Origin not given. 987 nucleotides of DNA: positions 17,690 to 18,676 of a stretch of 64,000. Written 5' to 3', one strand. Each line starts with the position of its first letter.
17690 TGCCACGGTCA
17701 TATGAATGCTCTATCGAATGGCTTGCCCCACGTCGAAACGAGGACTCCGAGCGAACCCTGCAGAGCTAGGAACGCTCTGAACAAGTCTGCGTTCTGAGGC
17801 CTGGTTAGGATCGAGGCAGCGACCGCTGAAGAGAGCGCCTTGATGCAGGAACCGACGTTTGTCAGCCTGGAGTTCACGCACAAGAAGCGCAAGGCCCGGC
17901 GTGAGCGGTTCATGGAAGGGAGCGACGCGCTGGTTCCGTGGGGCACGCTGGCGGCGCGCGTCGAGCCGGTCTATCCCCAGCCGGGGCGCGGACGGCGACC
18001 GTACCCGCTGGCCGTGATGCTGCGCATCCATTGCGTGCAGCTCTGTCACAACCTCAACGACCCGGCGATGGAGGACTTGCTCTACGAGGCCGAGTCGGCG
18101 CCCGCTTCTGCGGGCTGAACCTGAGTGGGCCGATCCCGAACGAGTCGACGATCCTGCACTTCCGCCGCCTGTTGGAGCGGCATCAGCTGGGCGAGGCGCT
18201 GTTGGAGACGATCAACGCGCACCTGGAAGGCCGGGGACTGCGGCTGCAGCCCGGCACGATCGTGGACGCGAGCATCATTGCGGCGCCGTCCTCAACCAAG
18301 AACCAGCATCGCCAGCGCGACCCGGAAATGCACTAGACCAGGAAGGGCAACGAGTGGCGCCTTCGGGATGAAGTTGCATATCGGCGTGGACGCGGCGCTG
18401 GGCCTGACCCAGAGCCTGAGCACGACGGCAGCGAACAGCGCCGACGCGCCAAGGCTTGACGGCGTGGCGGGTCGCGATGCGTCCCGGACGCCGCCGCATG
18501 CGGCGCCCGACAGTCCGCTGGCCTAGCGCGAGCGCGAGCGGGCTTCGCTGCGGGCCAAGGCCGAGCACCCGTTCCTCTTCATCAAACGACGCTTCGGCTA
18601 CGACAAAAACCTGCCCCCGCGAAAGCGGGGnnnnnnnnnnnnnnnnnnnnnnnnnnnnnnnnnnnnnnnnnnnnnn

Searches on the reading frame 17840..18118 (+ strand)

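Call 65: search_protein_families(library=pfam, proteins=[window:17840-18118:+], max_evalue=0.01)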
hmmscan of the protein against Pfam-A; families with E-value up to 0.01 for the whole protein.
window:17840-18118:+ (92 aa): 1 family
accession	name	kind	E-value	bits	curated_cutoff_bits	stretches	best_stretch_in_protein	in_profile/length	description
PF05598.16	DUF772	-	1.4e-05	25.5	23.1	1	51-83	1-34/74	Transposase domain (DUF772)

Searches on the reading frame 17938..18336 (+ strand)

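Call 65: search_protein_families(library=pfam, proteins=[window:17938-18336:+], max_evalue=0.01)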
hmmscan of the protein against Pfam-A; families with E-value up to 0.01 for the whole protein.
window:17938-18336:+ (132 aa): 1 family
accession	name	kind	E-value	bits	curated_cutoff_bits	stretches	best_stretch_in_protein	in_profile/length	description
PF05598.16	DUF772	-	1.3e-05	25.6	23.1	1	56-91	40-73/74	Transposase domain (DUF772)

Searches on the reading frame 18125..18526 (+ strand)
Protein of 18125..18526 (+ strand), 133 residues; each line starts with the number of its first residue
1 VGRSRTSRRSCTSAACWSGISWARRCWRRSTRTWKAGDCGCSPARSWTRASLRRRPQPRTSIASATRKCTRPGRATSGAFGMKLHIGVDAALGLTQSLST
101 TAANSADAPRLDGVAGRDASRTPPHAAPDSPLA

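Call 65: search_protein_families(library=pfam, proteins=[window:18125-18526:+], max_evalue=0.01)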
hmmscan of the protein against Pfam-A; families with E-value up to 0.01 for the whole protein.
window:18125-18526:+ (133 aa): 1 family
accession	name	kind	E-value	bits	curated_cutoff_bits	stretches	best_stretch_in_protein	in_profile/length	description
PF01609.27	DDE_Tnp_1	-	0.0081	16.4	23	0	74-111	31-65/200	Transposase DDE domain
